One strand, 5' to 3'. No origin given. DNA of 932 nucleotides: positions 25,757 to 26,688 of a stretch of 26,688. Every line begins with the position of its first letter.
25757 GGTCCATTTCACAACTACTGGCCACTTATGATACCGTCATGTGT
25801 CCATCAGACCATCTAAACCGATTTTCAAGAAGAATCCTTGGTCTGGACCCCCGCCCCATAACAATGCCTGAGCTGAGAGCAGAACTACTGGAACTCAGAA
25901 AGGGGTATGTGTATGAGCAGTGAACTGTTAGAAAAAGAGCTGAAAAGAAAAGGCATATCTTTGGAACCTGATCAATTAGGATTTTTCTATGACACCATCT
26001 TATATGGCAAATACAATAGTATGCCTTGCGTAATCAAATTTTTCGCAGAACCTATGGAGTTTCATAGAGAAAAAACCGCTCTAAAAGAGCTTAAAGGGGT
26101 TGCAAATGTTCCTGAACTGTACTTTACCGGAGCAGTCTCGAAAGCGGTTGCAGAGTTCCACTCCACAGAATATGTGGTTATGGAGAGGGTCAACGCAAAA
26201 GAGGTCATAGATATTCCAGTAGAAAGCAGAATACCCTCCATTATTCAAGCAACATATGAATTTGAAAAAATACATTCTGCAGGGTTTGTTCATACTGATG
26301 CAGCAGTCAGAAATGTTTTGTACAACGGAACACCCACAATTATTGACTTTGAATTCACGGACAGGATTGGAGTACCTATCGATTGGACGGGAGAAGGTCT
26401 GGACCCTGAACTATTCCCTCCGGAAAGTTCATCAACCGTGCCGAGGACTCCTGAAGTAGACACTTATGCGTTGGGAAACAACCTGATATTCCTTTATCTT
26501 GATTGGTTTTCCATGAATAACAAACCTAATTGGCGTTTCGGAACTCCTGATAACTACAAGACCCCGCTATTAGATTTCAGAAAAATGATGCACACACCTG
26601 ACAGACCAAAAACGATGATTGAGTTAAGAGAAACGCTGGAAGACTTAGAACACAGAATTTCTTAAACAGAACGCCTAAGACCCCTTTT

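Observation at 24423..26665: Three tandem, overlapping minimal eukaryotic-like kinases with a tyrosine-kinase-like catalytic loop (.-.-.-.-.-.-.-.)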

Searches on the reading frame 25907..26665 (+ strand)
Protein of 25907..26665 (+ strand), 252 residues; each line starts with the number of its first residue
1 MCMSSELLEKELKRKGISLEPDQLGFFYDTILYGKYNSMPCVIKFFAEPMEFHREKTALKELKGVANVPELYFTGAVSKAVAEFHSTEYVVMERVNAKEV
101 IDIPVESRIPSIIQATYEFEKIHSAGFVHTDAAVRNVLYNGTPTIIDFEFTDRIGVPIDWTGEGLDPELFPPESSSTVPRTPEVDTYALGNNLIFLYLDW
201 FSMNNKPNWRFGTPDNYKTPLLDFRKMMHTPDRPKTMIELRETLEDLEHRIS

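Call 3: search_protein_families(library=pfam, proteins=[window:25907-26665:+], max_evalue=1)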
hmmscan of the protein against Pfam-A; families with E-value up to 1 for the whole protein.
window:25907-26665:+ (252 aa): 4 families
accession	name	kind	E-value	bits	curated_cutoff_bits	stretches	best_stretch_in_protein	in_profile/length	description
PF00069.31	Pkinase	-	4.5e-06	26.7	31.7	1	53-197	46-191/263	Protein kinase domain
PF01636.29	APH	-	0.00084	19.6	23.2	1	125-151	168-197/239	Phosphotransferase enzyme family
PF07714.23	PK_Tyr_Ser-Thr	-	0.024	14.4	23.1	1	99-190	95-191/258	Protein tyrosine and serine/threonine kinase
PF03109.22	ABC1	-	0.043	13.4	22.9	1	76-148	131-209/244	ABC1 atypical kinase-like domain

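Call 4: search_protein_families(library=ncbifam, proteins=[window:25907-26665:+], max_evalue=1)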
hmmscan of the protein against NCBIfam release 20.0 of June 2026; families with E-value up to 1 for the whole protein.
window:25907-26665:+ (252 aa): 9 families
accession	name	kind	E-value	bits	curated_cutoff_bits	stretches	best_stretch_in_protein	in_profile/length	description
TIGR03724.2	arch_bud32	equivalog_domain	1.3e-06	28.1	125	1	84-150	63-130/193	KEOPS complex kinase/ATPase Bud32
NF038150.1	lanthi_synth_IV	equivalog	2.1e-06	26.3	650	1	113-197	305-390/851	class IV lanthionine synthetase LanL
NF038151.1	lanthi_synth_III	equivalog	0.00036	19.1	575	1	118-198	348-424/833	class III lanthionine synthetase LanKC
NF007174.0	PRK09605.1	equivalog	0.00059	18.4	447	1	85-150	407-472/535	bifunctional N(6)-L-threonylcarbamoyladenine synthase/serine/threonine protein kinase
NF011462.0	PRK14879.1-3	equivalog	0.0044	16.8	174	1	88-148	67-125/192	Kae1-associated kinase Bud32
NF011464.0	PRK14879.1-7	equivalog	0.0047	16.7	246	1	87-152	85-150/221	Kae1-associated kinase Bud32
NF011463.0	PRK14879.1-4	equivalog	0.0054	16.2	188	1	82-150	87-159/237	Kae1-associated kinase Bud32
NF008910.0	PRK12274.1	equivalog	0.031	13.8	372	1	53-152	50-141/219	serine/threonine protein kinase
NF002475.0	PRK01723.1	equivalog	0.042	12.9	142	1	117-149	154-188/241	3-deoxy-D-manno-octulosonic acid kinase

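Call 15: find_homologous_proteins(query=window:25913-26662:+, max_evalue=0.001)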
Query window:25913-26662:+ (250 aa): 1 proteins with E <= 0.001 among 362 candidates.
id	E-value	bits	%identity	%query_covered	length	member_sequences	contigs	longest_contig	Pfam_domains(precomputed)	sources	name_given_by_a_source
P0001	5.2e-167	571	100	100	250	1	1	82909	PF00069.32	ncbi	-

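Call 18: find_encoding_contigs(protein=P0001, flank=10000)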
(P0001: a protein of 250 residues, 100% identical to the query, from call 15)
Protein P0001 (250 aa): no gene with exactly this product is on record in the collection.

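Call 21: find_encoding_contigs(protein=P0006, flank=10000)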
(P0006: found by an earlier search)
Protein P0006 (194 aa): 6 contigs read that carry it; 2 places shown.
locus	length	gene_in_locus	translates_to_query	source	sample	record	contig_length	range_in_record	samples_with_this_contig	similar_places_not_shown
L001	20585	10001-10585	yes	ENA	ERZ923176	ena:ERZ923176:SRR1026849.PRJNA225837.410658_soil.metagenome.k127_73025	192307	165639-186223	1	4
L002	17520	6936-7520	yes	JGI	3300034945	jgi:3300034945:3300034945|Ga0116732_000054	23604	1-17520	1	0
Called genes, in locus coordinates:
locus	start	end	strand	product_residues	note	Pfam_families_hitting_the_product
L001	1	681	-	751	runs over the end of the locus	PF13620:CarboxypepD_reg (weak)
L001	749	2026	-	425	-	-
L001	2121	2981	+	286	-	PF01875:Memo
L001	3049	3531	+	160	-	PF13581:HATPase_c_2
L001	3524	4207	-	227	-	PF01479:S4, PF00849:PseudoU_synth_2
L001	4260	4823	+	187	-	PF01876:RNase_P_p30 (faint)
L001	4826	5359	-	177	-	-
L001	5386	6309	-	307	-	PF01171:ATP_bind_3, PF03054:tRNA_Me_trans (weak)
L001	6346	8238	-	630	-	PF11617:Cu-binding_MopE (weak)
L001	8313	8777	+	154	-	PF03073:TspO_MBR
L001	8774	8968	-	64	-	PF21965:SAMP2 (weak)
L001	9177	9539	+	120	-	-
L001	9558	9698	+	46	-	-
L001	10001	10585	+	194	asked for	PF00352:TBP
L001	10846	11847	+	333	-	-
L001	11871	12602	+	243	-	PF00326:Peptidase_S9, PF00561:Abhydrolase_1 (faint)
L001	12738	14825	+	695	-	PF14551:MCM_N (weak), PF17207:MCM_OB, PF00493:MCM, PF07728:AAA_5 (weak), PF01078:Mg_chelatase (weak), PF17855:MCM_lid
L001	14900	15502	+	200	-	-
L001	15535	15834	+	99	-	-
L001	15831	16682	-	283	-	PF01944:SpoIIM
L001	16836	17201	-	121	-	PF19617:DUF6122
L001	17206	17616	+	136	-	PF01873:eIF-5_eIF-2B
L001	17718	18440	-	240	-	PF12811:BaxI_1, PF01027:Bax1-I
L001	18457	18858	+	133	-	-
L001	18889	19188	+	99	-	-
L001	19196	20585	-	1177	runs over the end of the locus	PF03833:PolC_DP2_N, PF24844:PolC_DP2_central, PF24846:PolC_DP2_cat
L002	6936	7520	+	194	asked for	PF00352:TBP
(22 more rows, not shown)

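Call 61: predict_structure(alignment_id=A3)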
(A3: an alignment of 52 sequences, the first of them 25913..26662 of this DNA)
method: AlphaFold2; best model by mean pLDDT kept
length: 250 residues; sequences in the alignment: 52
mean_pLDDT: 91.9   pTM: 0.89
mean pLDDT of the five models: 91.9, 91.8, 91.3, 91.2, 90.3
residues with pLDDT >= 90: 203; 70-90: 24; 50-70: 18; < 50: 5
segments of 3 or more residues with pLDDT < 50: 204-208
pLDDT, mean of each block of 10 residues (from residue 1): 89 95 73 97 95 98 98 93 89 95 94 98 98 97 98 97 96 97 97 79 49 84 96 98 95
secondary structure, 60 per line:
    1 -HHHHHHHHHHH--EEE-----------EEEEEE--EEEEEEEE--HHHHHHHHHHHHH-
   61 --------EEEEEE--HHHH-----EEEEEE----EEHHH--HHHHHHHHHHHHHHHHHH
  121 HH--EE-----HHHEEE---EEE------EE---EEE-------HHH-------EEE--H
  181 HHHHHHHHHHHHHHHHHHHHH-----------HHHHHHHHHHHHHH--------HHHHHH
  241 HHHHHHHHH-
elements in order: H2-12 E15-17 E29-34 E37-44 H47-59 E69-74 H77-80 E86-91 H103-122 E135-137 E141-143 E155-157 E175-177 H180-201 H213-226 H235-249

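Call 64: search_protein_families(library=padloc, proteins=[window:25913-26662:+], max_evalue=0.01)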
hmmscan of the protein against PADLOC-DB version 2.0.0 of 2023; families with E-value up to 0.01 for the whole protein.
window:25913-26662:+ (250 aa): 3 families
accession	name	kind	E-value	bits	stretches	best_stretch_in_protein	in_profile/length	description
PDLC04138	mad6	-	0.00023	18.2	1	83-193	424-544/659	mads_6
PDLC04042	PD-T4-6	-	0.0055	14.4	1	50-188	56-199/292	-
PDLC03920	MkoA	-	0.0083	12.4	1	117-242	135-253/1112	-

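Call 66: fold_search(model_id=the predicted structure, library=pdb)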
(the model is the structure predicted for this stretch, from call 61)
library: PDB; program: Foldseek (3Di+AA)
matches with E <= 10: 1981; with E <= 0.001: 1801
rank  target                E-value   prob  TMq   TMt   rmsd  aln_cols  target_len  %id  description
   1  4y0x                  5.7e-09  1.00  0.63  0.50   5.4       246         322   20  Crystal structure of the S/T protein kinase PknG from Mycobacterium tuberculosis in complex with ADP (released 2015-05-20)
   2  6g4j_A                2.2e-08  1.00  0.61  0.56   5.5       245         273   14  Structure of the protein kinase YabT from Bacillus subtilis in complex with an alphaREP crystallization helper (released 2019-01-30)
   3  5x18_A                5.0e-08  1.00  0.59  0.51   7.2       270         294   15  Crystal structure of Casein kinase I homolog 1 (released 2017-10-04)
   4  6ru8_C                6.2e-08  1.00  0.57  0.50   7.5       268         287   17  Crystal structure of Casein Kinase I delta (CK1d) in complex with triple phosphorylated p63 PAD3P peptide (released 2020-05-13)
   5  4kbc_A                6.2e-08  1.00  0.56  0.50   8.0       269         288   18  CK1d in complex with {4-[3-(4-FLUOROPHENYL)-1H-PYRAZOL-4-YL]PYRIDIN-2-YL}METHANOL inhibitor (released 2013-09-18)
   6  7p7f_C                6.6e-08  1.00  0.55  0.49   7.6       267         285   17  Crystal structure of phosphorylated pT220 Casein Kinase I delta (CK1d), conformation 1 (released 2022-04-13)
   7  4hnf_A                7.3e-08  1.00  0.54  0.48   8.1       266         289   17  Crystal structure of ck1d in complex with pf4800567 (released 2012-11-14)
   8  2xyn_A                9.1e-08  1.00  0.65  0.62   6.1       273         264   18  HUMAN ABL2 IN COMPLEX WITH AURORA KINASE INHIBITOR VX-680 (released 2010-12-01)
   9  3f6x_C                9.1e-08  1.00  0.61  0.58   6.4       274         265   18  c-Src kinase domain in complex with small molecule inhibitor (released 2008-12-09)
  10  6ru7_B                9.1e-08  1.00  0.57  0.51   7.5       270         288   17  Crystal structure of Casein Kinase I delta (CK1d) in complex with double phosphorylated p63 PAD2P peptide (released 2020-05-13)
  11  2xyn_C                9.6e-08  1.00  0.63  0.60   6.3       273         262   17  HUMAN ABL2 IN COMPLEX WITH AURORA KINASE INHIBITOR VX-680 (released 2010-12-01)
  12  7lvh_B                9.6e-08  1.00  0.61  0.56   6.0       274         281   14  CRYSTAL STRUCTURE OF AP2 ASSOCIATED KINASE 1 ISOFORM 1 COMPLEXED WITH LIGAND N-[3-METHOXY-4-(1,3-OXAZOL-5-YL)PHENYL]-3 (released 2021-07-28)
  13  3lxp                  1.0e-07  1.00  0.60  0.54   7.0       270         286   17  Structural and Thermodynamic Characterization of the TYK2 and JAK3 Kinase Domains in Complex with CP-690550 and CMP-6 (released 2010-06-02)
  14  3kxz                  1.1e-07  1.00  0.67  0.64   6.6       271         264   18  The complex crystal structure of LCK with a probe molecule w259 (released 2010-06-23)
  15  7dsy_b                1.1e-07  1.00  0.50  0.21   6.7       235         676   16  Crystal Structure of RNase L in complex with KM05073 (released 2021-11-24)
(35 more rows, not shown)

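Call 67: fold_search(model_id=the predicted structure, library=viral)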
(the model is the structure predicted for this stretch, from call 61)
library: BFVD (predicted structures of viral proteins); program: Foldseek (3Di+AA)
matches with E <= 10: 646; with E <= 0.001: 313
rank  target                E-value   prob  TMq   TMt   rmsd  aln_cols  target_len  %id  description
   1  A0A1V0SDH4            3.1e-09  1.00  0.55  0.21   6.9       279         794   15  Protein kinase domain-containing protein [Indivirus ILV1]
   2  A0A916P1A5            1.2e-08  1.00  0.61  0.58   6.6       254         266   15  Ser/thr kinase (Cop-B1R) [Choristoneura biennis entomopoxvirus]
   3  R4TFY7                8.5e-08  1.00  0.62  0.60   6.5       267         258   15  (no name in the UniProt tables at hand)
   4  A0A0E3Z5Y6            1.5e-07  1.00  0.58  0.41   6.9       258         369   15  Pk1 [Lambdina fiscellaria nucleopolyhedrovirus]
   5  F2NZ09                1.5e-07  1.00  0.45  0.32  10.3       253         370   17  Complete DpAV4 genome [Diadromus pulchellus ascovirus 4a]
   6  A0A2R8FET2            1.9e-07  1.00  0.54  0.59   6.9       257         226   18  Serine/Threonine protein kinase [Cedratvirus Zaza IHUMI]
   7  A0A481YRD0            2.1e-07  1.00  0.59  0.23   6.5       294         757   16  non-specific serine/threonine protein kinase [Marseillevirus LCMAC101]
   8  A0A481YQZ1            2.3e-07  1.00  0.56  0.50   6.0       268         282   12  Putative serine/threonine protein kinase [Marseillevirus LCMAC101]
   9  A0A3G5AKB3            2.4e-07  1.00  0.60  0.24   6.7       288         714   19  Protein kinase domain-containing protein [Sylvanvirus sp.]
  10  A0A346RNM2            2.5e-07  1.00  0.56  0.52   8.0       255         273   14  Protein kinase 1 [Cryptophlebia peltastica nucleopolyhedrovirus]
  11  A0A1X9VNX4            3.0e-07  1.00  0.61  0.59   6.5       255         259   16  Putative serine/threonine protein kinase [Mimivirus AB-566-O17]
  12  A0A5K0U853            3.1e-07  1.00  0.59  0.29   6.8       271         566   13  non-specific serine/threonine protein kinase [Yasminevirus sp. GU-2018]
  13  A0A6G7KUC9            3.9e-07  1.00  0.62  0.41   4.6       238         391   17  Serine/threonine-protein kinase 1 [African swine fever virus]
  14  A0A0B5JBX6            3.9e-07  1.00  0.53  0.27   6.1       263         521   14  Protein kinase domain-containing protein [Pandoravirus inopinatum]
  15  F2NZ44                4.3e-07  1.00  0.50  0.37   8.8       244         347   13  non-specific serine/threonine protein kinase [Diadromus pulchellus ascovirus 4a]
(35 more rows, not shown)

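Call 69: find_encoding_contigs(protein=P0002, flank=10000, max_places=2)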
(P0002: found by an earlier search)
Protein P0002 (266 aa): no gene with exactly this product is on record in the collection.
